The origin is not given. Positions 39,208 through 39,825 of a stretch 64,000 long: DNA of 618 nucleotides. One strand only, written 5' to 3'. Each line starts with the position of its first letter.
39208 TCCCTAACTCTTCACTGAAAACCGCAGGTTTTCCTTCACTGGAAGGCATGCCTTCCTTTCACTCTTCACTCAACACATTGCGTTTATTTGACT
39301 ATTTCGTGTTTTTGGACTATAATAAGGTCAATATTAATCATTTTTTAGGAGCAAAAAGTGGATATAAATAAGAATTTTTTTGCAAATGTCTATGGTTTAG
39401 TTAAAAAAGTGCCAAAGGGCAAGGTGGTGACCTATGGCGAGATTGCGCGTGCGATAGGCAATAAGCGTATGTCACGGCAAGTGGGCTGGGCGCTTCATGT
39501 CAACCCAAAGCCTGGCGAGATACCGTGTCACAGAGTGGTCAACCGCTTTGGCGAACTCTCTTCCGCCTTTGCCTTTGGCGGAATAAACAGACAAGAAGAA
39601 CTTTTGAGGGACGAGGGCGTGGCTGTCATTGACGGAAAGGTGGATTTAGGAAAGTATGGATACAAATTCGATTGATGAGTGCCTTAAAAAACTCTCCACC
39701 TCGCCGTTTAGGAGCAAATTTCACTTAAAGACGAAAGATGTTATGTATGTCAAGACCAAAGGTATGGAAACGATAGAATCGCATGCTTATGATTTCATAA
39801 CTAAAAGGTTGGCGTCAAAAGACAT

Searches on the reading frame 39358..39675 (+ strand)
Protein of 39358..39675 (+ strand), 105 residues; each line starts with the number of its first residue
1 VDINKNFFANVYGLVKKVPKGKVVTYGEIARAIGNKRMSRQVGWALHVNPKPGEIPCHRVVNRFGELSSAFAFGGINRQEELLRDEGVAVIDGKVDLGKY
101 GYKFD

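Call 13: search_protein_families(library=pfam, proteins=[window:39358-39675:+])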
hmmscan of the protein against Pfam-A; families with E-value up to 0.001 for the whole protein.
window:39358-39675:+ (105 aa): 1 family
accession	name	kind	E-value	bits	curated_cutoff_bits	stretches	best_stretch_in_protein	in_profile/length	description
PF01035.26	DNA_binding_1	-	1.3e-28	99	27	1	6-88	1-81/81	6-O-methylguanine DNA methyltransferase, DNA binding domain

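Call 54: find_encoding_contigs(protein=window:39358-39675:+, flank=3000, max_places=10)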
Protein window:39358-39675:+ (105 aa): 4 contigs read that carry it; 4 places shown.
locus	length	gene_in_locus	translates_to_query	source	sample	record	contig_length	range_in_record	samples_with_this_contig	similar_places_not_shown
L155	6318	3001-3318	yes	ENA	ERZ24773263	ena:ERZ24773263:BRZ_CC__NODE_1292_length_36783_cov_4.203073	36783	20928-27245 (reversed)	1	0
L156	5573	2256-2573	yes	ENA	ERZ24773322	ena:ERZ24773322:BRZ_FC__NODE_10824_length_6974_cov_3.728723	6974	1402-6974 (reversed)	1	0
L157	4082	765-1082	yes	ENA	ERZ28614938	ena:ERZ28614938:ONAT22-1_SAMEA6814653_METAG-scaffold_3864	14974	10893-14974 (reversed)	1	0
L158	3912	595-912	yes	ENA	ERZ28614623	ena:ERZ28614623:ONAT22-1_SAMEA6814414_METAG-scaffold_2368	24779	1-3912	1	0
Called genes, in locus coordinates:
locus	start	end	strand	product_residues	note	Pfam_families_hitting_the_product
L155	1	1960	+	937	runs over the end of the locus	-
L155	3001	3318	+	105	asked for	PF01035:DNA_binding_1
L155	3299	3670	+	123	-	PF13811:DUF4186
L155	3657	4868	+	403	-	PF01938:TRAM (weak), PF05958:tRNA_U5-meth_tr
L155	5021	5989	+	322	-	-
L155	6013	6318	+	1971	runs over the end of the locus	-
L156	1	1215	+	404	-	?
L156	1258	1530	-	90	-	-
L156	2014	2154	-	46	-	-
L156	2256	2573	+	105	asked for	PF01035:DNA_binding_1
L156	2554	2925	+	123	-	PF13811:DUF4186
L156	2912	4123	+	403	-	PF01938:TRAM (weak), PF05958:tRNA_U5-meth_tr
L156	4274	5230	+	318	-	-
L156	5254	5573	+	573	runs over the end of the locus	?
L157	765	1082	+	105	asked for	PF01035:DNA_binding_1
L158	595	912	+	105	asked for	PF01035:DNA_binding_1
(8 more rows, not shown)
